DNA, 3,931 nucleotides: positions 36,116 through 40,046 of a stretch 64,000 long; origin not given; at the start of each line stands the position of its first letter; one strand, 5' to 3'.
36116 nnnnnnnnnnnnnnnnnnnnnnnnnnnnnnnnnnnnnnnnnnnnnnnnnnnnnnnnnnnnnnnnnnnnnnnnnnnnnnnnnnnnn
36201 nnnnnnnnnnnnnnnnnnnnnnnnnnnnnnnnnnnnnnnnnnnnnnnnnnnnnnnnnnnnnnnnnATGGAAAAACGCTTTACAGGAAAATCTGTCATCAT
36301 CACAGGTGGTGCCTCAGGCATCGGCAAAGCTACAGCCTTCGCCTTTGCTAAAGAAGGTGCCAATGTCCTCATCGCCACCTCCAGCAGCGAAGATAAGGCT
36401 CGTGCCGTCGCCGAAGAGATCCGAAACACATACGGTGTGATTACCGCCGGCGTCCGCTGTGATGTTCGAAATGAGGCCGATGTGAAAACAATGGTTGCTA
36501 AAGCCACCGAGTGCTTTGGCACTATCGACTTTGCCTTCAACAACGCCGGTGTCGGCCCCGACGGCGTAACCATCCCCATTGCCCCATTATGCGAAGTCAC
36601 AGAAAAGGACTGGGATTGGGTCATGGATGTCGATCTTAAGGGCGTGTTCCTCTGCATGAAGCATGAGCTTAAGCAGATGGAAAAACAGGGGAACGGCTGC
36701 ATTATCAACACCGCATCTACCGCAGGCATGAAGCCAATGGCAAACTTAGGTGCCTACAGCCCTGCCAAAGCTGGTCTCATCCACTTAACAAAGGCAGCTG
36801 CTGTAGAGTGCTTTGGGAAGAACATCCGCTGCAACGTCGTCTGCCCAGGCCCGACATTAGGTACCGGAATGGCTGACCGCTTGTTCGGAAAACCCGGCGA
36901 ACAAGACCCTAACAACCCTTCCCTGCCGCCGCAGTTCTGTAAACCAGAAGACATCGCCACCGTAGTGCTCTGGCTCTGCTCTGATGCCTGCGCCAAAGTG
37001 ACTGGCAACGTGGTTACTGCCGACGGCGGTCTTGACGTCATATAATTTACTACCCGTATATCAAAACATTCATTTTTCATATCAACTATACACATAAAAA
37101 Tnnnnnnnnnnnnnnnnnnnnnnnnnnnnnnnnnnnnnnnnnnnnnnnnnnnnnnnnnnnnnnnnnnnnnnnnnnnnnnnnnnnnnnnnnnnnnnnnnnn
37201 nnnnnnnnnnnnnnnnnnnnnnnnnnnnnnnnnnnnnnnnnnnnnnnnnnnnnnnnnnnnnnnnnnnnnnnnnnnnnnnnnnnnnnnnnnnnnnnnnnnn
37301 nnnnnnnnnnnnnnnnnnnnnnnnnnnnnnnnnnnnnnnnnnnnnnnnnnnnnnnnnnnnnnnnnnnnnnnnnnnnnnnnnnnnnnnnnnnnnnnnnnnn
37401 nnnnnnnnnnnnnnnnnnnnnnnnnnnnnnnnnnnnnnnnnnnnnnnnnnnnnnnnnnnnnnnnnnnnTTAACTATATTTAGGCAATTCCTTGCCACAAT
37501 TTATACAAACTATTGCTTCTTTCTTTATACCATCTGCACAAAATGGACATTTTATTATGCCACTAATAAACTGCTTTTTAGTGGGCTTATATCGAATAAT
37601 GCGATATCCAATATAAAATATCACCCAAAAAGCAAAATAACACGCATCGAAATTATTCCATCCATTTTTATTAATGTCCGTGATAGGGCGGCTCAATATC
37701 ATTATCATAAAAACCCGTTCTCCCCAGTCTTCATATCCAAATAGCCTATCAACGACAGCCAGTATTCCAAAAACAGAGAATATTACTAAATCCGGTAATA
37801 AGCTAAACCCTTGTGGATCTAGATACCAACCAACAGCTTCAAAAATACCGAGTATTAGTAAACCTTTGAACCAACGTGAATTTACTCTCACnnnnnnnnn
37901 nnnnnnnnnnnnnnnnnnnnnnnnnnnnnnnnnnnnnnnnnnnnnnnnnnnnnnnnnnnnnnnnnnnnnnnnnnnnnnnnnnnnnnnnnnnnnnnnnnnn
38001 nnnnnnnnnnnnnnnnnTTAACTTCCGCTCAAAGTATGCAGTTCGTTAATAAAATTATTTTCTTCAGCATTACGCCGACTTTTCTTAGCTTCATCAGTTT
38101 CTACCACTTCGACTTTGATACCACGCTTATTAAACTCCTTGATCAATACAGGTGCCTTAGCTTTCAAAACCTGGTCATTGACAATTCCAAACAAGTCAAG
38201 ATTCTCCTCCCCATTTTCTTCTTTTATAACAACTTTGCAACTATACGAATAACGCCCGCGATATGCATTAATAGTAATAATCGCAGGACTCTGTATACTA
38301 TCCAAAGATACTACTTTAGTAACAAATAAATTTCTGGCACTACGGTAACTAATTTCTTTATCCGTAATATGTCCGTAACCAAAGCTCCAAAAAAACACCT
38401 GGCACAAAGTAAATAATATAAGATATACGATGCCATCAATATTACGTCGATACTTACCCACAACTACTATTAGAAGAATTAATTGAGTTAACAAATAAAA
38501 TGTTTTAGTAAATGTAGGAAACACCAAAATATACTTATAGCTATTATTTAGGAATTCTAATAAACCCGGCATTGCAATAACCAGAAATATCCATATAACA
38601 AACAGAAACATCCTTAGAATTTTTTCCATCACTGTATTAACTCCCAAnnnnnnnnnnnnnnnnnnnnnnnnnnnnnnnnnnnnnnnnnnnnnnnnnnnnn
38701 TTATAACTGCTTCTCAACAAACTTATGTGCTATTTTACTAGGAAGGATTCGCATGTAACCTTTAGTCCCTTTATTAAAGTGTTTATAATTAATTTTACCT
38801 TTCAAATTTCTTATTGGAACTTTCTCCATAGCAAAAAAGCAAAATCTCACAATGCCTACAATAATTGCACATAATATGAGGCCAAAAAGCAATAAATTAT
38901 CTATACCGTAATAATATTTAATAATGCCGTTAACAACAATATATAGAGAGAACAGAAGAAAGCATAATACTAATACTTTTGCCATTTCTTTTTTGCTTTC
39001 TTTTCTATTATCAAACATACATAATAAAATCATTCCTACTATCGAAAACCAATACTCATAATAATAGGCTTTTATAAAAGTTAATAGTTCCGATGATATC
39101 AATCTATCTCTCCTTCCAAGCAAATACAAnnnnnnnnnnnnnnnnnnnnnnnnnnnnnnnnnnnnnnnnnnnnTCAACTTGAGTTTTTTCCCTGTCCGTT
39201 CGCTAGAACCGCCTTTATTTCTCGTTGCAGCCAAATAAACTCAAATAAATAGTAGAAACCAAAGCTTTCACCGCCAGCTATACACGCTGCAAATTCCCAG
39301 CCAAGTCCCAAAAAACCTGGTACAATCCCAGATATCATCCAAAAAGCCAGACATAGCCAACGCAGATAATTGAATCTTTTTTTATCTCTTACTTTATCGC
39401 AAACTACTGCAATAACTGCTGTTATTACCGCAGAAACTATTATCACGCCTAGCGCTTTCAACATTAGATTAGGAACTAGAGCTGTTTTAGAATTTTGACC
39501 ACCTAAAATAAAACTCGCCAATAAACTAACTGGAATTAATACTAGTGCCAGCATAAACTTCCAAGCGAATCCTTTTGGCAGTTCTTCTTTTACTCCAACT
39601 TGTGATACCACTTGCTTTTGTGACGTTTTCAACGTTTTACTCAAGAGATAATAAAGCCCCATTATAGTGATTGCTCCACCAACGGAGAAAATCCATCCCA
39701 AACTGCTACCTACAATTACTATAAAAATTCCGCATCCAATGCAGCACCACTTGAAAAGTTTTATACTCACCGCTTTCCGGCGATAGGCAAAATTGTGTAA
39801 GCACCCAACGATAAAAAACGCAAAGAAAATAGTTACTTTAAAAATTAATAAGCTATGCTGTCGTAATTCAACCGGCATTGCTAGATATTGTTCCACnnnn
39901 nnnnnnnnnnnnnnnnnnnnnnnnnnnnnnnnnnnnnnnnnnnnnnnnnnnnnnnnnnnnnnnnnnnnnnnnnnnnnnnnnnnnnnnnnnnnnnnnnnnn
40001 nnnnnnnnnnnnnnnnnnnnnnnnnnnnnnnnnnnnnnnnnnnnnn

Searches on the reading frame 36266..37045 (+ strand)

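Call 36: search_protein_families(library=pfam, max_evalue=0.01, proteins=[window:36266-37045:+])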
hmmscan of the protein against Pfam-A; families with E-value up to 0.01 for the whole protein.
window:36266-37045:+ (259 aa): 7 families
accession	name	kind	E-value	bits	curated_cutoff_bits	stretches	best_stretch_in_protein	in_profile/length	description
PF13561.12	adh_short_C2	-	8e-58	196.2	27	1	16-256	3-235/236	Enoyl-(Acyl carrier protein) reductase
PF00106.31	adh_short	-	1.4e-52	178.5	26.6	1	8-206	1-190/195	short chain dehydrogenase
PF08659.16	KR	-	2.4e-13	50.8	22.6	1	10-169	3-154/180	KR domain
PF23441.1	SDR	-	2.3e-07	30.9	27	1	7-255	7-254/258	SDR-like rossmann domain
PF01370.27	Epimerase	-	0.00019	21.4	20.9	1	10-90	1-72/240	NAD dependent epimerase/dehydratase family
PF03807.23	F420_oxidored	-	0.0036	18.3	21.6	1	15-57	6-46/94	NADP oxidoreductase coenzyme F420-dependent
PF02719.21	Polysacc_synt_2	-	0.0084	15.8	20.2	0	10-79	1-75/293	Polysaccharide biosynthesis protein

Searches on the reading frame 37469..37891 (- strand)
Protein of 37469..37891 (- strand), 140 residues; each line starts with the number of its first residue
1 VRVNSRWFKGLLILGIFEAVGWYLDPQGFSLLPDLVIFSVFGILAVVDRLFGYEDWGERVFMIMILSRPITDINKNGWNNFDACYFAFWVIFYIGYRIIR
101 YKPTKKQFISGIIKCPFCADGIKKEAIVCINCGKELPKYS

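Call 6: search_protein_families(library=pfam, max_evalue=0.1, proteins=[window:37469-37891:-])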
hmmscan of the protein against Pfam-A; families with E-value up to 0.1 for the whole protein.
window:37469-37891:- (140 aa): 6 families
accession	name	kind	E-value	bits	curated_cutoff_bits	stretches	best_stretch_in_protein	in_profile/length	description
PF13248.11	Zn_ribbon_3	-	0.00086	19.1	27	1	113-136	3-26/26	zinc-ribbon domain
PF07885.22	Ion_trans_2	-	0.0044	17.3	22.5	1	64-102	6-47/79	Ion channel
PF13240.11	Zn_Ribbon_1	-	0.0054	16.9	25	1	114-136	1-23/23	zinc-ribbon domain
PF12773.13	DZR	-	0.019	15.6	27.3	1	115-137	1-23/45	Double zinc ribbon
PF13548.11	DUF4126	-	0.028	14.6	27.5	1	7-61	15-69/175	Domain of unknown function (DUF4126)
PF10601.15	zf-LITAF-like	-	0.068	13.8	23.8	0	113-139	43-69/70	LITAF-like zinc ribbon domain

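Call 7: search_protein_families(library=ncbifam, max_evalue=0.1, proteins=[window:37469-37891:-])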
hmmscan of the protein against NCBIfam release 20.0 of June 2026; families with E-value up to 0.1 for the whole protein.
window:37469-37891:- (140 aa): 0 families

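Call 8: search_protein_families(library=padloc, max_evalue=0.1, proteins=[window:37469-37891:-])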
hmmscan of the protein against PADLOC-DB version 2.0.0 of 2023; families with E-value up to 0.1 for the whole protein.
window:37469-37891:- (140 aa): 1 family
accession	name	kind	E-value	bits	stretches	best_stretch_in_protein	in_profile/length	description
PDLC03672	HEase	-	0.016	13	1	106-133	109-136/199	homing endonuclease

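Call 9: search_protein_families(library=phrogs, max_evalue=0.1, proteins=[window:37469-37891:-])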
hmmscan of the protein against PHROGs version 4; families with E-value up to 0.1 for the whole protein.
window:37469-37891:- (140 aa): 7 families
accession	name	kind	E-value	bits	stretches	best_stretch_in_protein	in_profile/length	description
phrog_8436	-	unknown function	3.8e-07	31.2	1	106-137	55-88/110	-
phrog_1788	-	unknown function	3.1e-05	25.1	1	105-135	10-40/133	-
phrog_8032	-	unknown function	0.00011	23.5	1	113-136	74-97/173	-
phrog_31852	-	unknown function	0.00021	22.7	1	113-136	95-118/121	-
phrog_23817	-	unknown function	0.0036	18.4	1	112-136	5-29/110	-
phrog_10292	-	unknown function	0.089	13.8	0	112-135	3-26/136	-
phrog_4852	-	unknown function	0.092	13.4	0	106-136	7-39/194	-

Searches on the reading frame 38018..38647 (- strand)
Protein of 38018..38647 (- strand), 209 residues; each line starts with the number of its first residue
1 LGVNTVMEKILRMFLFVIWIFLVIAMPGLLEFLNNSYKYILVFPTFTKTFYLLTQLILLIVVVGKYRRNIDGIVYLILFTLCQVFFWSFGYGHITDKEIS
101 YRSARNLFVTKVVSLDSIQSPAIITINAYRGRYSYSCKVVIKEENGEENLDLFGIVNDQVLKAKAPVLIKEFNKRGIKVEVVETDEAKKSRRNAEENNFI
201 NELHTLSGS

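Call 6: search_protein_families(library=pfam, max_evalue=0.1, proteins=[window:38018-38647:-])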
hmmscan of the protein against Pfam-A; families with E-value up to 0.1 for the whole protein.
window:38018-38647:- (209 aa): 0 families

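Call 7: search_protein_families(library=ncbifam, max_evalue=0.1, proteins=[window:38018-38647:-])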
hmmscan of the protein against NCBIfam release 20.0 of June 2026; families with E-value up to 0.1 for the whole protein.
window:38018-38647:- (209 aa): 1 family
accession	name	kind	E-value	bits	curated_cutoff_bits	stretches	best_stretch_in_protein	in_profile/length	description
NF002826.0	PRK03001.1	equivalog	0.069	12.3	369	0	46-89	4-46/285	zinc metalloprotease HtpX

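Call 8: search_protein_families(library=padloc, max_evalue=0.1, proteins=[window:38018-38647:-])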
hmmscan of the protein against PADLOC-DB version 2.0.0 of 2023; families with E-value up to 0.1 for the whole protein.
window:38018-38647:- (209 aa): 0 families

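Call 9: search_protein_families(library=phrogs, max_evalue=0.1, proteins=[window:38018-38647:-])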
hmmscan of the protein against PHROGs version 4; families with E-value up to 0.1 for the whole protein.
window:38018-38647:- (209 aa): 1 family
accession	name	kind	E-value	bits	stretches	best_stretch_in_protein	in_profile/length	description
phrog_12092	-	unknown function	0.069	14.2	0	154-185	22-54/56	-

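Call 99: find_related_loci(query=window:38018-38647:-, collection=viral_contigs, flank=8000)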
Query window:38018-38647:- (209 aa) in viral_contigs; peptide patterns used: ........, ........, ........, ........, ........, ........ (x = any residue, [..] = any of these).
13 stretches matched a pattern, but none encodes a relative of the query by tblastn (E <= 1e-3).

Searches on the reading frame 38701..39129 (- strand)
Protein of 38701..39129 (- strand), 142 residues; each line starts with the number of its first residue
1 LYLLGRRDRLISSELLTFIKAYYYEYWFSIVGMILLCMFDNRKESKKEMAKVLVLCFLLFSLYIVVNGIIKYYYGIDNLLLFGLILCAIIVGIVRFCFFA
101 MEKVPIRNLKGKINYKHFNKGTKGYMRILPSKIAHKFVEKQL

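Call 6: search_protein_families(library=pfam, max_evalue=0.1, proteins=[window:38701-39129:-])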
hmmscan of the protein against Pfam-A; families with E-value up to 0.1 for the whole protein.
window:38701-39129:- (142 aa): 3 families
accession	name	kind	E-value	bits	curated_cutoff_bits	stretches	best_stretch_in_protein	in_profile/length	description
PF20154.4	LNT_N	-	0.0052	17.4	27.1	1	23-105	12-97/159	Apolipoprotein N-acyltransferase N-terminal domain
PF04123.18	DUF373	-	0.0098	15.8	28.3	1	13-90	256-332/335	Domain of unknown function (DUF373)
PF09685.15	DUF4870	-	0.046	14.2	25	1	27-95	21-88/107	Domain of unknown function (DUF4870)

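Call 7: search_protein_families(library=ncbifam, max_evalue=0.1, proteins=[window:38701-39129:-])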
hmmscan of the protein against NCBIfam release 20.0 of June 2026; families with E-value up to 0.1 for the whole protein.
window:38701-39129:- (142 aa): 1 family
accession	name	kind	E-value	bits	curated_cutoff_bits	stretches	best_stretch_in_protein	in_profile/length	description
NF045746.1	MPN270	equivalog_domain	0.057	13.7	150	1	29-105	12-87/95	MPN270 family protein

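Call 8: search_protein_families(library=padloc, max_evalue=0.1, proteins=[window:38701-39129:-])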
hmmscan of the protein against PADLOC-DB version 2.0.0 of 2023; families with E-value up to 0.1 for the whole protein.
window:38701-39129:- (142 aa): 0 families

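Call 9: search_protein_families(library=phrogs, max_evalue=0.1, proteins=[window:38701-39129:-])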
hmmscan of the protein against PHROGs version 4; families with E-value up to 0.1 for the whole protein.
window:38701-39129:- (142 aa): 2 families
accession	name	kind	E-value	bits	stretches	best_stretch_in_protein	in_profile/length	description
phrog_18638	-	unknown function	0.013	15.9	1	41-99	170-229/294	-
phrog_14319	-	unknown function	0.052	14.9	1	102-141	58-97/107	-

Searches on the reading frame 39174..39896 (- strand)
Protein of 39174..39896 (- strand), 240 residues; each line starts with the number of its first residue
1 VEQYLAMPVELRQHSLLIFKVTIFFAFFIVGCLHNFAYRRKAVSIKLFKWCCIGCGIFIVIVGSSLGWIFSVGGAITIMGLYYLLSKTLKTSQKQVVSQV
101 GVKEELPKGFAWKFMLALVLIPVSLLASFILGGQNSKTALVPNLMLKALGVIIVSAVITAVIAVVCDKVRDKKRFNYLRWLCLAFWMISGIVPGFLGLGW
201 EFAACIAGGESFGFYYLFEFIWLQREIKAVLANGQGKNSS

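Call 6: search_protein_families(library=pfam, max_evalue=0.1, proteins=[window:39174-39896:-])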
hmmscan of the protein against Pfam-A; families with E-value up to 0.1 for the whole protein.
window:39174-39896:- (240 aa): 0 families

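Call 7: search_protein_families(library=ncbifam, max_evalue=0.1, proteins=[window:39174-39896:-])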
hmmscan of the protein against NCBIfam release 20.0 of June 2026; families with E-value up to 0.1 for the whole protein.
window:39174-39896:- (240 aa): 1 family
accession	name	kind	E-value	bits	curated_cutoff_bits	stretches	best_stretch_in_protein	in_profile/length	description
TIGR01299.1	synapt_SV2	subfamily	0.0094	13.8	637.3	1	145-193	260-307/742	synaptic vesicle protein SV2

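Call 8: search_protein_families(library=padloc, max_evalue=0.1, proteins=[window:39174-39896:-])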
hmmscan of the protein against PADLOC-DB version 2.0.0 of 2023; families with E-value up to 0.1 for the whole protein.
window:39174-39896:- (240 aa): 0 families

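Call 9: search_protein_families(library=phrogs, max_evalue=0.1, proteins=[window:39174-39896:-])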
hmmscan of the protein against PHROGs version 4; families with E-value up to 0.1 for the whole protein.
window:39174-39896:- (240 aa): 0 families

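Call 11: find_encoding_contigs(protein=window:39174-39896:-, flank=10000, max_places=10)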
Protein window:39174-39896:- (240 aa): no gene with exactly this product is on record in the collection.

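Call 19: find_homologous_proteins(query=window:39174-39896:-, max_evalue=0.01)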
Query window:39174-39896:- (240 aa): 1 proteins with E <= 0.01 among 1347 candidates.
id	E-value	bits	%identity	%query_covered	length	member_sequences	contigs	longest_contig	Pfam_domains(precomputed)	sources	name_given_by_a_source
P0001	1.2e-98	348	100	68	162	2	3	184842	-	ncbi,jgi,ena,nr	ncbi:MAG: hypothetical protein H6Q73_1296 [Firmicutes bacterium]|nr:hypothetical protein [Bacillota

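Call 87: list_cluster_members(proteins=[P0001, P0002, P0005, P0007, P0019])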
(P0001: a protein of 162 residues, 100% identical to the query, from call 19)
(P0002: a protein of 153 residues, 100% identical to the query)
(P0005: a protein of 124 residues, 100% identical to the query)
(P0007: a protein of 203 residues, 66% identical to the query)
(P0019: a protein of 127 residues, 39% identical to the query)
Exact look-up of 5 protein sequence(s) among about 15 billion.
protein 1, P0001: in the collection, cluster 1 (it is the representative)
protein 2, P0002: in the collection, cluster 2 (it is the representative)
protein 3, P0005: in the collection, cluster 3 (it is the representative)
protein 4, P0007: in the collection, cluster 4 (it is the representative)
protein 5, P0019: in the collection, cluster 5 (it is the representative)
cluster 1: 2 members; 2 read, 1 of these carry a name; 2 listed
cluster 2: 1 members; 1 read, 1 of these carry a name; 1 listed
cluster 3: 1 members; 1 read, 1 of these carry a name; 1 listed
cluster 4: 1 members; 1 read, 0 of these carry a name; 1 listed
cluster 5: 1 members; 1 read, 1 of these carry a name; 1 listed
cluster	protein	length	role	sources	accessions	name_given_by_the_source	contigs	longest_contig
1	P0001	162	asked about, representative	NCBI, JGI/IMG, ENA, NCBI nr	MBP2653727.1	MAG: hypothetical protein H6Q73_1296 [Firmicutes bacterium] | hypothetical protein [Bacillota bacterium]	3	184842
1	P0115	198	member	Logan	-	-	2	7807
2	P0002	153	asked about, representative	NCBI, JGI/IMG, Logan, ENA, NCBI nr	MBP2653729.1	MAG: hypothetical protein H6Q73_1298 [Firmicutes bacterium] | hypothetical protein [Bacillota bacterium]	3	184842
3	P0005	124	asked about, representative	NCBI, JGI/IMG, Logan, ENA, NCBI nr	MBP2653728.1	MAG: hypothetical protein H6Q73_1297 [Firmicutes bacterium] | hypothetical protein [Bacillota bacterium]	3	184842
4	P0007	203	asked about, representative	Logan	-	-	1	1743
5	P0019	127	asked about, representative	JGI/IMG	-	hypothetical protein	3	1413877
